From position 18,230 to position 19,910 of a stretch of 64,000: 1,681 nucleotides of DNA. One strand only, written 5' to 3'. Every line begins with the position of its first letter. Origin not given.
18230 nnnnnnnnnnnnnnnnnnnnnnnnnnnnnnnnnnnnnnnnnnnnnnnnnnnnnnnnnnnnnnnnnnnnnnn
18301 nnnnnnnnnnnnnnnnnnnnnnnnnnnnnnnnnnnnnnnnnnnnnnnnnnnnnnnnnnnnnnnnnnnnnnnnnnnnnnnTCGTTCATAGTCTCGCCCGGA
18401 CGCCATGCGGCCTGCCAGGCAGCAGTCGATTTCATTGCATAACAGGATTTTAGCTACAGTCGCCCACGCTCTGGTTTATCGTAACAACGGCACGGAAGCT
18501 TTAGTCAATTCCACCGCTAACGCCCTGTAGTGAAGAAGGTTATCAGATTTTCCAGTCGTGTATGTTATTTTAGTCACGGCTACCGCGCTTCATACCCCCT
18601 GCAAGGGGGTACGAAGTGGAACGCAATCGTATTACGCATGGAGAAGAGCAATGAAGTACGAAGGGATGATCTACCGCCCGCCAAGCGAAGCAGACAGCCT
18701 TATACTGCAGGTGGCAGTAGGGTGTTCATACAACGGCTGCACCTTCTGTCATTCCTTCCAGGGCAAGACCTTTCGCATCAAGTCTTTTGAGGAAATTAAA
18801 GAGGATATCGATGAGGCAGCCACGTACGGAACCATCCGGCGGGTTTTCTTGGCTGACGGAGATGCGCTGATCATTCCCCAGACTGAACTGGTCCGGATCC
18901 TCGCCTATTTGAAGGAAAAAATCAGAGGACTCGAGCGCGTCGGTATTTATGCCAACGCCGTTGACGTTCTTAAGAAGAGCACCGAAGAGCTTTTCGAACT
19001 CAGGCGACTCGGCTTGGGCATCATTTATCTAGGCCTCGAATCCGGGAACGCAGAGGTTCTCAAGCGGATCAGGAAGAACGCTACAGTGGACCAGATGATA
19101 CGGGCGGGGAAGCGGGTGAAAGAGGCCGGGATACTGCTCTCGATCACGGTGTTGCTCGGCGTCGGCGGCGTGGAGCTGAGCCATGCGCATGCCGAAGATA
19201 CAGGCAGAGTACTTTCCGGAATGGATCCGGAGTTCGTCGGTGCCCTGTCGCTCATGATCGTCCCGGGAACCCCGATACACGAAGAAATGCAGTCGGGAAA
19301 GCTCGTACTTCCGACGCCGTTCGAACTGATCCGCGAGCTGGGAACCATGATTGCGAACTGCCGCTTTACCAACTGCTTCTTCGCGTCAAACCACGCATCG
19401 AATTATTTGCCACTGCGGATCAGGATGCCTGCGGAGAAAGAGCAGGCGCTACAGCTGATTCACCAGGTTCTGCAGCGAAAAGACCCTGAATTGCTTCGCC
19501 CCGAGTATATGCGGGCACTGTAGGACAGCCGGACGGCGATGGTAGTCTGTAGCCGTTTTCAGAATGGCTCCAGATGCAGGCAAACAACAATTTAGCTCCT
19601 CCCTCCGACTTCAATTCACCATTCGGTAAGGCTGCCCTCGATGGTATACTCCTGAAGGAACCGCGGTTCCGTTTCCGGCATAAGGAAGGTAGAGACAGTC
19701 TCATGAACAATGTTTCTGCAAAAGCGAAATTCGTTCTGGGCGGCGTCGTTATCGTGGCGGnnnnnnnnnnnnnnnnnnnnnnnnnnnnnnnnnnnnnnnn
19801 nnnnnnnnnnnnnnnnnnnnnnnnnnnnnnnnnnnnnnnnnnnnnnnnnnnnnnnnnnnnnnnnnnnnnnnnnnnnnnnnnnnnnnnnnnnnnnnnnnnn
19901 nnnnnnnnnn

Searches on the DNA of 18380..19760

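Call 57: search_rna_families(source=window, start=18380, end=19760, threshold=evalue, max_evalue=1)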
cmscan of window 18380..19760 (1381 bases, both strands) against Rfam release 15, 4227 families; matches with E-value up to 1: 0.
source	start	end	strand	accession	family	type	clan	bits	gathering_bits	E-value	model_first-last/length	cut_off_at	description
